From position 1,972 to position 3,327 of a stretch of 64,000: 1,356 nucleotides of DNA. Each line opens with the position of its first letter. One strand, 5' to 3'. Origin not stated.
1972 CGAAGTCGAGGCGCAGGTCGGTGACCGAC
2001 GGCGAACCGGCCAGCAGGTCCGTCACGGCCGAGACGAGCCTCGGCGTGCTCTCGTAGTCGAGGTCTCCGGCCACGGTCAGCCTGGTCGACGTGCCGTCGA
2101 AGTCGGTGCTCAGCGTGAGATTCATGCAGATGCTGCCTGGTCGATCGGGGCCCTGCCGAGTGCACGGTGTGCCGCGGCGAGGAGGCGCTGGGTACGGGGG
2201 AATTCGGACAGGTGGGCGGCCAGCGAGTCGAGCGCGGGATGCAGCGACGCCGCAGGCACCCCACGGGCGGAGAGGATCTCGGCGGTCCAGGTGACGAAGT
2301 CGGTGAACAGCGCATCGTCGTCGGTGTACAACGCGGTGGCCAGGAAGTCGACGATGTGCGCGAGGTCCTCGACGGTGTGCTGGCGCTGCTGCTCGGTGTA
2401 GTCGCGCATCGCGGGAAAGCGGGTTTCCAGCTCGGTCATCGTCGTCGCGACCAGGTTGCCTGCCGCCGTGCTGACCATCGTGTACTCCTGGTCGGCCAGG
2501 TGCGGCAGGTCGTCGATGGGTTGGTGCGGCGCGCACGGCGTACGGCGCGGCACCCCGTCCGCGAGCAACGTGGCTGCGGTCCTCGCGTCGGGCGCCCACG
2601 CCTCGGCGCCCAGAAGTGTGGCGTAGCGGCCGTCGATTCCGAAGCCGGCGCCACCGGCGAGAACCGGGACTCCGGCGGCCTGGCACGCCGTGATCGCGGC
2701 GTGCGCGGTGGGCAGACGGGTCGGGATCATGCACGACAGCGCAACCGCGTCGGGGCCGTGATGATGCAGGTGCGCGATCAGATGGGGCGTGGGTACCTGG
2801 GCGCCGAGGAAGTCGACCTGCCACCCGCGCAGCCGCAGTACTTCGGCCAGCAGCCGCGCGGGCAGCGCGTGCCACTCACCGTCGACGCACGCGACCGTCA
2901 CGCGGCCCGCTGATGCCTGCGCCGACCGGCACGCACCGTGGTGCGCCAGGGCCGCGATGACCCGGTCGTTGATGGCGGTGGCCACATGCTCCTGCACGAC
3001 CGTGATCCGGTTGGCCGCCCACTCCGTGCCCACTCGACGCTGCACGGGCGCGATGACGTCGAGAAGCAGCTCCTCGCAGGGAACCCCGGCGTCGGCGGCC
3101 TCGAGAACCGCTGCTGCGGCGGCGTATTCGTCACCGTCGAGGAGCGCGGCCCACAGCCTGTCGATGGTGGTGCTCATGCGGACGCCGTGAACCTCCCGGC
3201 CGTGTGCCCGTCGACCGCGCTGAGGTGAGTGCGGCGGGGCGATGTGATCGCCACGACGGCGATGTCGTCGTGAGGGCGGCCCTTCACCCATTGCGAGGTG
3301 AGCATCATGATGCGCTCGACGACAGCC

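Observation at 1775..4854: CarH-type B12 (photo)sensor module wedged inside a PP2C-STAS partner-switching operon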

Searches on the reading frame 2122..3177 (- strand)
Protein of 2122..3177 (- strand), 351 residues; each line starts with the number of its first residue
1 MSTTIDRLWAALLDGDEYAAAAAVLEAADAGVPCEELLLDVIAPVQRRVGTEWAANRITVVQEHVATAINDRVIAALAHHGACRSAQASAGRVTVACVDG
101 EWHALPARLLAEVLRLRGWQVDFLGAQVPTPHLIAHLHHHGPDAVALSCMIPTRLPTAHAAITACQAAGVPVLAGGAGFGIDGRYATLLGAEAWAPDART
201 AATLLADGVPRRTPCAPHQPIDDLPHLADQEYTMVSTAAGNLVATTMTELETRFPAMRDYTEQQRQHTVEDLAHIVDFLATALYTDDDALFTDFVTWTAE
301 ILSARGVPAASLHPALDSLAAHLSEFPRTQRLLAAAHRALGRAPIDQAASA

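Call 3: search_protein_families(library=pfam, proteins=[window:2122-3177:-], max_evalue=1)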
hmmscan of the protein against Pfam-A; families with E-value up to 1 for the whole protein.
window:2122-3177:- (351 aa): 3 families
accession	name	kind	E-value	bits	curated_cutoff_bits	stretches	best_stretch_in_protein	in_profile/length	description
PF02310.24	B12-binding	-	7.3e-19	68.2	32.1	1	91-191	1-106/121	B12 binding domain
PF02607.22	B12-binding_2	-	2.1e-15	57.1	23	1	5-77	2-73/74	B12 binding domain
PF08167.18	RIX1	-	0.24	11.5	27.4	1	245-340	106-181/193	rRNA processing/ribosome biogenesis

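Call 5: search_solved_structures(query=window:2122-3177:-, max_evalue=1, show_alignments=4)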
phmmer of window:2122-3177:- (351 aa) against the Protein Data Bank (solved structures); distinct sequences matched with E-value up to 1: 27.
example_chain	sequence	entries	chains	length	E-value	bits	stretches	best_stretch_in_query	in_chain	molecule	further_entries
8j2x_A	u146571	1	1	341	1.3e-90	307.4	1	6-341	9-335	Cobalamin-binding protein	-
8j2w_A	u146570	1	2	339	1.3e-90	307.4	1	6-341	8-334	Cobalamin-binding protein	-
8j2y_A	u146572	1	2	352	2.3e-45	158.7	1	15-337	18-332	GGDEF domain-containing protein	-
8jbs_A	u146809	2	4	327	5.5e-12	48.9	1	7-156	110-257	Putative cobalamin binding protein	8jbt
1y80_A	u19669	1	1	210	2.6e-11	46.7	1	4-204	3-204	Predicted cobalamin binding protein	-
8c35_A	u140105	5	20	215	9.7e-08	35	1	10-197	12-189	Probable transcriptional regulator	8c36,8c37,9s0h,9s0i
7xcn_M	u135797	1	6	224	1.7e-07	34.2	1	9-202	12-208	Trimethylamine methyltransferase corrinoid protein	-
5c8a_A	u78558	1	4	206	1.9e-07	34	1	10-193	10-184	Light-dependent transcriptional regulator CarH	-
3whp_A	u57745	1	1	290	4.9e-07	32.7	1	10-193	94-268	Probable transcriptional regulator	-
5c8d_A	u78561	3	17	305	5.3e-07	32.6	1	10-193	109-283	Light-dependent transcriptional regulator CarH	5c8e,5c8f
8c31_A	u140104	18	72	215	6.2e-07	32.3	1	10-197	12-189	Probable transcriptional regulator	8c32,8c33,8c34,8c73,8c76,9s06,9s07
8ssd_A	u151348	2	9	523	5e-06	29.4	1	5-228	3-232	Methionine synthase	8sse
9cbq_A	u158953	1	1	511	6.5e-06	29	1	5-178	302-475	Methionine synthase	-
8ssc_A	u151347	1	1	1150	1.5e-05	27.8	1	5-228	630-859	Methionine synthase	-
9cbp_A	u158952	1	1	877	3.2e-05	26.7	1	5-178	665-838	Methionine synthase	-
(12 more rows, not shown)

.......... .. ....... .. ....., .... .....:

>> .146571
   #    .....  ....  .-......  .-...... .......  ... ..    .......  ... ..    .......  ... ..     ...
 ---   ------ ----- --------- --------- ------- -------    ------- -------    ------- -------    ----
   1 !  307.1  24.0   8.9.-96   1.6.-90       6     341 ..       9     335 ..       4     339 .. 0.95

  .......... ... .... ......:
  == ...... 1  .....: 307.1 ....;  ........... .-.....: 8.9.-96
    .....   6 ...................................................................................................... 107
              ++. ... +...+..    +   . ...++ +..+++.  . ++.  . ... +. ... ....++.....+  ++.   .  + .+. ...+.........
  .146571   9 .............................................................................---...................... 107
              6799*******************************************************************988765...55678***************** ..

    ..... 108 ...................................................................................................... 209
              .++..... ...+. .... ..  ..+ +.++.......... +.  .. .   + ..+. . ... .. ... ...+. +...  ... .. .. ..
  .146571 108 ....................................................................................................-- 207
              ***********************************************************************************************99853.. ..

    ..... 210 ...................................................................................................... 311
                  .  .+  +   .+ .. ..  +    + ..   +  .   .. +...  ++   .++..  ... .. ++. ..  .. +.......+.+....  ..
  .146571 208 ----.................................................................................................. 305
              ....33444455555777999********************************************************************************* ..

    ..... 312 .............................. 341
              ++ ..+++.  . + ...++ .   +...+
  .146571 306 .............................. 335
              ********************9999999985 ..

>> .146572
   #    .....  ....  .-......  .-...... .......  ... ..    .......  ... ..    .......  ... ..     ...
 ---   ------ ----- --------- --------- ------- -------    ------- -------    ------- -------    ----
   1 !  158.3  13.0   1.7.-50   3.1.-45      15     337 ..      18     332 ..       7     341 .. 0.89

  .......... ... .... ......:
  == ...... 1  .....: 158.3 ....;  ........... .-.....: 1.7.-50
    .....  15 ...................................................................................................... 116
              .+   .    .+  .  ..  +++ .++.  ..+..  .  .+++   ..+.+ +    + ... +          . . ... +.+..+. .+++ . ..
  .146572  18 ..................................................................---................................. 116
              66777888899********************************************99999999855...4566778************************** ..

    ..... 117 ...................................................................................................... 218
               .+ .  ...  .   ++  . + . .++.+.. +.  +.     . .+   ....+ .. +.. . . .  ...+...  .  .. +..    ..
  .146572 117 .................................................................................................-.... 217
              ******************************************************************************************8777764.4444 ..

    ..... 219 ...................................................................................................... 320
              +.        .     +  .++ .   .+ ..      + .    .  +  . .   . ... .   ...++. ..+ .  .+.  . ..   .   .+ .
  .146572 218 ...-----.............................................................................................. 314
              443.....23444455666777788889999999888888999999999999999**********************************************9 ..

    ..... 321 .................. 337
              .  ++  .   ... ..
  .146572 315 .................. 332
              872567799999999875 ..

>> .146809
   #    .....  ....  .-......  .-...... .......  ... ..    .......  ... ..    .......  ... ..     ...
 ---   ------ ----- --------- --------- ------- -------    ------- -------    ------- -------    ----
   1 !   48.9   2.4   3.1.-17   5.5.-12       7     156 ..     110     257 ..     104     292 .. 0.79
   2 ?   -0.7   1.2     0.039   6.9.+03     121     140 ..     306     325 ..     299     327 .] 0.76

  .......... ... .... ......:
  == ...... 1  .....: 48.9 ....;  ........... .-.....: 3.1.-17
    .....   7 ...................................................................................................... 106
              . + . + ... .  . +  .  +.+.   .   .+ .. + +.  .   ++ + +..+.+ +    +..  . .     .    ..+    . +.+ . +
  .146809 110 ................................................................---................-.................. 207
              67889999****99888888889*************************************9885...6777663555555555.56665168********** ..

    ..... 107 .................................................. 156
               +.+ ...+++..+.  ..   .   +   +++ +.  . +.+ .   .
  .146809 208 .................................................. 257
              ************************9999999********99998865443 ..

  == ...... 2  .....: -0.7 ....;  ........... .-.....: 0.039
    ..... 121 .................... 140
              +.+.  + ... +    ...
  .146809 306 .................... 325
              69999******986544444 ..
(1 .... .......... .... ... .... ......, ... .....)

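Call 6: search_protein_families(library=ncbifam, proteins=[window:2122-3177:-], max_evalue=1)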
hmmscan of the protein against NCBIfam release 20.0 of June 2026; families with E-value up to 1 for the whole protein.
window:2122-3177:- (351 aa): 11 families
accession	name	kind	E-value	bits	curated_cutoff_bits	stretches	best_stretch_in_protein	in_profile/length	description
NF052513.1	TransRegCarH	equivalog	1.4e-15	57.3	400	1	8-192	87-262/274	HTH-type transcriptional repressor CarH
TIGR02370.1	pyl_corrinoid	subfamily_domain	7.5e-10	38.5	215.3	1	10-198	4-194/197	methyltransferase cognate corrinoid protein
NF047996.1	corrin_MtgC_2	exception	1.6e-09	37.6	370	1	5-202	5-203/212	glycine betaine-specific corrinoid protein MtgC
NF041607.1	dimeth_corrin_MtbC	equivalog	1e-07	31.7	350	1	22-202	15-196/203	dimethylamine corrinoid protein MtbC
TIGR02082.1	metH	equivalog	6.2e-07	27.4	1010.85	1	79-178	722-823/1182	methionine synthase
NF047995.1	corrinoid_MtgC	exception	4.8e-06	26.2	310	1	1-204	1-208/215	glycine betaine-specific corrinoid protein MtgC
NF007024.0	PRK09490.1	equivalog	0.00014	19.8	1497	1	85-177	746-840/1234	methionine synthase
NF040669.1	MtaC2_Meth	equivalog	0.00019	20.9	450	1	89-180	125-216/267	methanol--corrinoid protein MtaC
NF040655.1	MtaC_Meth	equivalog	0.0011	18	420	1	10-155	41-184/253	methanol--corrinoid protein MtaC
TIGR01501.1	MthylAspMutase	equivalog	0.018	14.8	135.8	1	95-151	6-62/134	methylaspartate mutase subunit S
NF002612.0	PRK02261.1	equivalog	0.031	13.8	110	1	95-150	8-63/148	methylaspartate mutase subunit S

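Call 19: find_homologous_proteins(query=window:2122-3177:-, max_evalue=1e-20)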
Query window:2122-3177:- (351 aa): 2408 proteins with E <= 1e-20 among 8000 candidates; the best 120 are listed.
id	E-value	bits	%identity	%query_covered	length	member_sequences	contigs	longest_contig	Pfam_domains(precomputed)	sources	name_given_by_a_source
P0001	1.2e-210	717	93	100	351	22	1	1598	PF02607.23,PF02310.25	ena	-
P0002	1.5e-195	667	87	100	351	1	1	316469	PF02607.23,PF02310.25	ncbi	ncbi:MAG: cobalamin B12-binding domain-containing protein [Actinomycetota bacterium]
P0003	4.3e-180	616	82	100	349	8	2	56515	PF02607.23,PF02310.25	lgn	-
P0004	3.4e-177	607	81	100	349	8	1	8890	PF02607.23,PF02310.25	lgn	-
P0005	1.0e-175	602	81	100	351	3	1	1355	PF02607.23,PF02310.25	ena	-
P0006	1.8e-173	595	80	100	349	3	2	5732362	PF02607.23,PF02310.25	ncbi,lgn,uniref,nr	ncbi:cobalamin B12-binding domain-containing protein [Mycolicibacterium psychrotolerans]|uniref:Coba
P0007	3.0e-162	558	76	98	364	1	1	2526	PF02607.23,PF02310.25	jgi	jgi:methanogenic corrinoid protein MtbC1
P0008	4.9e-162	557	76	99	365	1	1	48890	PF02607.23,PF02310.25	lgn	-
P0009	1.0e-161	556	77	97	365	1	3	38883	PF02607.23,PF02310.25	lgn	-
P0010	1.6e-161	555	77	96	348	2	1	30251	PF02607.23,PF02310.25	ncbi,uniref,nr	ncbi:B12-binding domain-containing protein [Mycobacterium sp. PS03-16]|uniref:cobalamin B12-binding 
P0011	2.1e-161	555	76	98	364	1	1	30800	PF02607.23,PF02310.25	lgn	-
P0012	8.4e-161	553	78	93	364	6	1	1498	PF02607.23,PF02310.25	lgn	-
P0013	1.7e-160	552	78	96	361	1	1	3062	PF02607.23,PF02310.25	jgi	jgi:methanogenic corrinoid protein MtbC1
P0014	2.1e-160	552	78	96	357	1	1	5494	PF02607.23,PF02310.25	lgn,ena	-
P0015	3.8e-160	551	74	97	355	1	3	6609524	PF02607.23,PF02310.25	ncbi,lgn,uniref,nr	ncbi:cobalamin B12-binding domain-containing protein [Mycobacterium sp. 4D054]|uniref:cobalamin B12-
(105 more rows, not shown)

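Call 20: find_encoding_contigs(protein=P0006, flank=8000, max_places=2)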
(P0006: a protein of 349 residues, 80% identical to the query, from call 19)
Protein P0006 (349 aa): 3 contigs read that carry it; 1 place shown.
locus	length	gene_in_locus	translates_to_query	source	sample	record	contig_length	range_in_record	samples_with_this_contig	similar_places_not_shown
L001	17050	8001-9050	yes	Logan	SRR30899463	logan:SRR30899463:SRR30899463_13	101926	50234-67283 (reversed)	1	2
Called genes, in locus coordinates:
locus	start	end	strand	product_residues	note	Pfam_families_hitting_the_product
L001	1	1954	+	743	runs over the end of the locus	PF01590:GAF, PF13185:GAF_2, PF13492:GAF_3 (weak), PF01590:GAF, PF13185:GAF_2, PF00512:HisKA, PF02518:HATPase_c, PF00072:Response_reg, +1 more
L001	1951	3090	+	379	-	PF00072:Response_reg, PF00211:Guanylate_cyc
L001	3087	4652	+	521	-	PF24923:ATP-grasp_IQCH, PF18105:PGM1_C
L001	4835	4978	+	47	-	-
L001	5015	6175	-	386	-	PF07690:MFS_1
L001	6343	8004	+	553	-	PF07228:SpoIIE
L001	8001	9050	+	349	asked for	PF02607:B12-binding_2, PF02310:B12-binding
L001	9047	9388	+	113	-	PF01740:STAS, PF13466:STAS_2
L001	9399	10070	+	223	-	PF00326:Peptidase_S9 (faint), PF12146:Hydrolase_4 (faint), PF12697:Abhydrolase_6 (weak)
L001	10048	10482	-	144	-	PF13279:4HBT_2, PF03061:4HBT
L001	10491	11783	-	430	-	PF00465:Fe-ADH, PF13685:Fe-ADH_2, PF25137:ADH_Fe_C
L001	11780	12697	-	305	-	PF00892:EamA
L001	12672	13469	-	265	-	PF00106:adh_short, PF13561:adh_short_C2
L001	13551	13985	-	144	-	PF10604:Polyketide_cyc2, PF03364:Polyketide_cyc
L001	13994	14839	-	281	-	PF01553:Acyltransferase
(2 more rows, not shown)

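Call 21: find_encoding_contigs(protein=P0002, flank=8000, max_places=2)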
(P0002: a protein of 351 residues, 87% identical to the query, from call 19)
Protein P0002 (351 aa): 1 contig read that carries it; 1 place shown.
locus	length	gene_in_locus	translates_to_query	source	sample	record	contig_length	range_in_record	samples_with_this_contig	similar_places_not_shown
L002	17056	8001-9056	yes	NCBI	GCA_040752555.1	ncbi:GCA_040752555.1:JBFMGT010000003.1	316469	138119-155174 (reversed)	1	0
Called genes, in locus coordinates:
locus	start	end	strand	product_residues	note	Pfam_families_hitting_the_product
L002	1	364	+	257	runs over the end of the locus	PF00378:ECH_1, PF16113:ECH_2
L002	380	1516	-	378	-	-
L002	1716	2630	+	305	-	PF05977:MFS_3, PF07690:MFS_1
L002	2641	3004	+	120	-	PF05977:MFS_3 (weak), PF07690:MFS_1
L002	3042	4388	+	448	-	PF01757:Acyl_transf_3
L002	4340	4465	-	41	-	-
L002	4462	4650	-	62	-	-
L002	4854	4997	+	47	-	-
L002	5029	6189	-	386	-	PF07690:MFS_1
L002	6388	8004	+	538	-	PF07228:SpoIIE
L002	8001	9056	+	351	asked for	PF02607:B12-binding_2, PF02310:B12-binding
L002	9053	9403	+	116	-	PF01740:STAS, PF13466:STAS_2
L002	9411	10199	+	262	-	PF01149:Fapy_DNA_glyco, PF06831:H2TH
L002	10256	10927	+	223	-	PF00326:Peptidase_S9 (faint), PF12146:Hydrolase_4 (faint), PF12697:Abhydrolase_6 (faint)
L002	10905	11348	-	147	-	PF13279:4HBT_2, PF03061:4HBT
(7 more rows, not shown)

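Call 25: find_related_loci(query=A3, collection=genome_contigs, flank=8000)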
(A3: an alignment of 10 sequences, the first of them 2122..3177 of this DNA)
Query A3 (351 aa) in genome_contigs; peptide patterns used: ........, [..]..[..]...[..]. (x = any residue, [..] = any of these).
599 stretches matched a pattern (row limit reached: there are more); 574 encode a relative of the query (tblastn E <= 1e-3); the best 80 are kept; 80 distinct loci.
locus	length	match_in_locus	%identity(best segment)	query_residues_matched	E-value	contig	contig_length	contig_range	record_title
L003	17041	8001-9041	93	1-347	0e+0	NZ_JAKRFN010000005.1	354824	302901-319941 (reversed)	Mycobacterium sp. PSTR-4-N NODE_5_length_354824_cov_26.817704, whole genome shotgun sequence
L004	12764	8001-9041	93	1-347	0e+0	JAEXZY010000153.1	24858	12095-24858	MAG: Actinomycetes bacterium isolate OH_HDB_257 k127_1006453, whole genome shotgun sequence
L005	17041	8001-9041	91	1-347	0e+0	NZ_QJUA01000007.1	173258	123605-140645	Mycobacterium kyogaense strain NCTC 11659 NODE_7_length_173258_cov_29.1276, whole genome shotgun sequence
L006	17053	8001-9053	91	1-351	0e+0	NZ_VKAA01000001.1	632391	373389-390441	Mycolicibacterium sp. 018/SC-01/001 NODE_1_length_632391_cov_38.902080, whole genome shotgun sequence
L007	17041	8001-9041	87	1-347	0e+0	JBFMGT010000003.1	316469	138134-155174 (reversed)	MAG: Actinomycetota bacterium isolate MAG304 MAG304_3, whole genome shotgun sequence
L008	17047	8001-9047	82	1-351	7e-173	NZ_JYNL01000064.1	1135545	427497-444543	Mycolicibacterium chlorophenolicum strain DSM 43826 MCHLDSM_contig000065, whole genome shotgun sequence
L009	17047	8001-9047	81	1-351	4e-163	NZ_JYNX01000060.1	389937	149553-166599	Mycolicibacterium chubuense strain DSM 44219 MCHUDSM44219_contig000060, whole genome shotgun sequence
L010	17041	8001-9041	74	2-346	2e-159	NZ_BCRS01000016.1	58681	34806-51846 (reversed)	Mycolicibacterium vaccae NBRC 14118 = CIP 105934 strain NBRC 14118, whole genome shotgun sequence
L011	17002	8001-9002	74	6-340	7e-157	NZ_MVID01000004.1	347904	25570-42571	Mycolicibacterium parafortuitum strain CCUG 20999 Mycobacterium_parafortuitum_CCUG20999_contig4, whole genome shotgun se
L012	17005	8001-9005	76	6-341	2e-155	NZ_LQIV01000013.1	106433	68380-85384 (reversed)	Mycobacterium sp. IS-1742 GCID_NTM_00015_NODE_20.ctg_1, whole genome shotgun sequence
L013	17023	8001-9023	75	1-342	2e-154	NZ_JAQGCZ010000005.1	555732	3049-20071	Mycolicibacterium sp. BiH015 NODE_5_length_555732_cov_79.954400, whole genome shotgun sequence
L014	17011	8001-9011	75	3-340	5e-154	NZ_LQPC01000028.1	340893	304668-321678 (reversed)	Mycolicibacterium iranicum strain DSM 45541 contig_34, whole genome shotgun sequence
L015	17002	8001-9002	76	6-340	1e-153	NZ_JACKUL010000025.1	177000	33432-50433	Mycolicibacterium flavescens strain DSM 43991 MFLAVDSM43991_contig000025, whole genome shotgun sequence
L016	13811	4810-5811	73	6-340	5e-153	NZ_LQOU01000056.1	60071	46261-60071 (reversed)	Mycobacterium europaeum strain DSM 45397 contig_6, whole genome shotgun sequence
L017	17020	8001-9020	74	1-346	2e-153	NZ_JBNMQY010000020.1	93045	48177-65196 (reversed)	Mycolicibacterium litorale strain JSH_273 contig00020, whole genome shotgun sequence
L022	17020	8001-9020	70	5-344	1e-150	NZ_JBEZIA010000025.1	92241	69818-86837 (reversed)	Streptomyces sp. NPDC048611 NPDC048611_54_B1.ctg-0025, whole genome shotgun sequence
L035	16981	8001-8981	69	6-336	1e-141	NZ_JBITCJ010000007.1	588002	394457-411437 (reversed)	Amycolatopsis sp. NPDC051758 NPDC051758_379_E10.ctg-0007, whole genome shotgun sequence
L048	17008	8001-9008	70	6-341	6e-139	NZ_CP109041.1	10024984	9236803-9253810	Streptomyces sp. NBC_00645 chromosome, complete genome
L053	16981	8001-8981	68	6-336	8e-138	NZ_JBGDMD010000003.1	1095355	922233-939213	Amycolatopsis kentuckyensis strain KC20-1 3, whole genome shotgun sequence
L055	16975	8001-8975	68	6-333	3e-137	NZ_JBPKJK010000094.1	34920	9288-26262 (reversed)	Saccharothrix sp. Mg75 94, whole genome shotgun sequence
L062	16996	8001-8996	66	3-337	5e-136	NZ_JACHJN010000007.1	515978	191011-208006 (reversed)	Saccharothrix tamanrassetensis strain CECT 8640 Ga0436953_07, whole genome shotgun sequence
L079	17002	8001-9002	66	8-344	4e-134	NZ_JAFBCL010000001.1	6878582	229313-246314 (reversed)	Saccharothrix algeriensis strain DSM 44581 Ga0451104_01, whole genome shotgun sequence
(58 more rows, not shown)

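Call 46: search_protein_families(library=pfam, proteins=[L053:5850-6341:+, L022:4787-5251:+, L048:10538-11074:+, L003:6343-8004:+, L053:6373-7959:+, L035:11562-11996:+], max_evalue=0.01)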
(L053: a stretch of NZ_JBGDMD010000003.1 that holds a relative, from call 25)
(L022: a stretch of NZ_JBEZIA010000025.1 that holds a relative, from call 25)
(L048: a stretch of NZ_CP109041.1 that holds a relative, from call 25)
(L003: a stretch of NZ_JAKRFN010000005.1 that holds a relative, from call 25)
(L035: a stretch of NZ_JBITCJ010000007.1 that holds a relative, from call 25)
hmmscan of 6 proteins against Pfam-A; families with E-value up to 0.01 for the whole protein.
L053:5850-6341:+ (163 aa): 2 families
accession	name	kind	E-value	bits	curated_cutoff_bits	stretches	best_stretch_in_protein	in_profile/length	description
PF13581.12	HATPase_c_2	-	2.7e-10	40.8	27.4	1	44-150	1-124/127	Histidine kinase-like ATPase domain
PF02518.31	HATPase_c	-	0.00043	21.1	26.4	1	74-153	7-107/111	Histidine kinase-, DNA gyrase B-, and HSP90-like ATPase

L022:4787-5251:+ (154 aa): 1 family
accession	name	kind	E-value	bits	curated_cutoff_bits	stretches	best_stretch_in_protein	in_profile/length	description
PF13581.12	HATPase_c_2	-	7.8e-08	32.8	27.4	1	35-143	7-125/127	Histidine kinase-like ATPase domain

L048:10538-11074:+ (178 aa): 2 families
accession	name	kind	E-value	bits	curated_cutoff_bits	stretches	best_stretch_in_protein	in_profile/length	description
PF13581.12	HATPase_c_2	-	1.6e-10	41.5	27.4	1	56-169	7-122/127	Histidine kinase-like ATPase domain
PF02518.31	HATPase_c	-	1.7e-06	28.8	26.4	1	85-177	4-109/111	Histidine kinase-, DNA gyrase B-, and HSP90-like ATPase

L003:6343-8004:+ (553 aa): 2 families
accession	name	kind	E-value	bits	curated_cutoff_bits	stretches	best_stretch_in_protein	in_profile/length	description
PF07228.17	SpoIIE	-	5e-41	141.2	25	1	341-531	2-190/192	Stage II sporulation protein E (SpoIIE)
PF01590.32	GAF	-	0.0042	18.1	22.4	0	145-281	3-133/133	GAF domain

L053:6373-7959:+ (529 aa): 2 families
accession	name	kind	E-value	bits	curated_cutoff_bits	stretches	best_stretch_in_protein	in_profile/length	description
PF07228.17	SpoIIE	-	7.7e-43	147.1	25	1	320-509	3-190/192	Stage II sporulation protein E (SpoIIE)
PF01590.32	GAF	-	0.00045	21.2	22.4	1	122-257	2-132/133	GAF domain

L035:11562-11996:+ (144 aa): 12 families
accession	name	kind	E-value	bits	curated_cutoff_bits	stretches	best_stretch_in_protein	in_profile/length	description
PF12802.13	MarR_2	-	1e-13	51.7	27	1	39-96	2-61/61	MarR family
PF01047.28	MarR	-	3.3e-11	43.3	24.6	1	53-96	15-58/59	MarR family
PF25213.1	HVO_A0261_N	-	3e-08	33.9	35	1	48-112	17-74/86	HVO_A0261 N-terminal domain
PF13463.12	HTH_27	-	1e-07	32.6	22.2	1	45-105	6-68/68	Winged helix DNA-binding domain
PF12840.13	HTH_20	-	1e-05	25.8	27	1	50-87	12-50/51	Helix-turn-helix domain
PF13545.12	HTH_Crp_2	-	2.6e-05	24.6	27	1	53-87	20-55/70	Crp-like helix-turn-helix domain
PF01638.23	HxlR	-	0.00014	22.1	20.8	1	46-110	9-74/91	HxlR-like helix-turn-helix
PF13412.12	HTH_24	-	0.00061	19.8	21.9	1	51-86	13-48/48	Winged helix-turn-helix DNA-binding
PF13601.12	HTH_34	-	0.001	19.6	27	1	59-114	18-74/80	Winged helix DNA-binding domain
PF13730.12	HTH_36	-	0.0041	17.3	25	0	58-85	28-55/55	Helix-turn-helix domain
PF00392.27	GntR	-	0.0078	16.3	27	0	54-88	22-57/64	Bacterial regulatory proteins, gntR family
PF22798.2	DUF5817_CT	-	0.0087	16.3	29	0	67-88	27-48/54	DUF5817, C-terminal domain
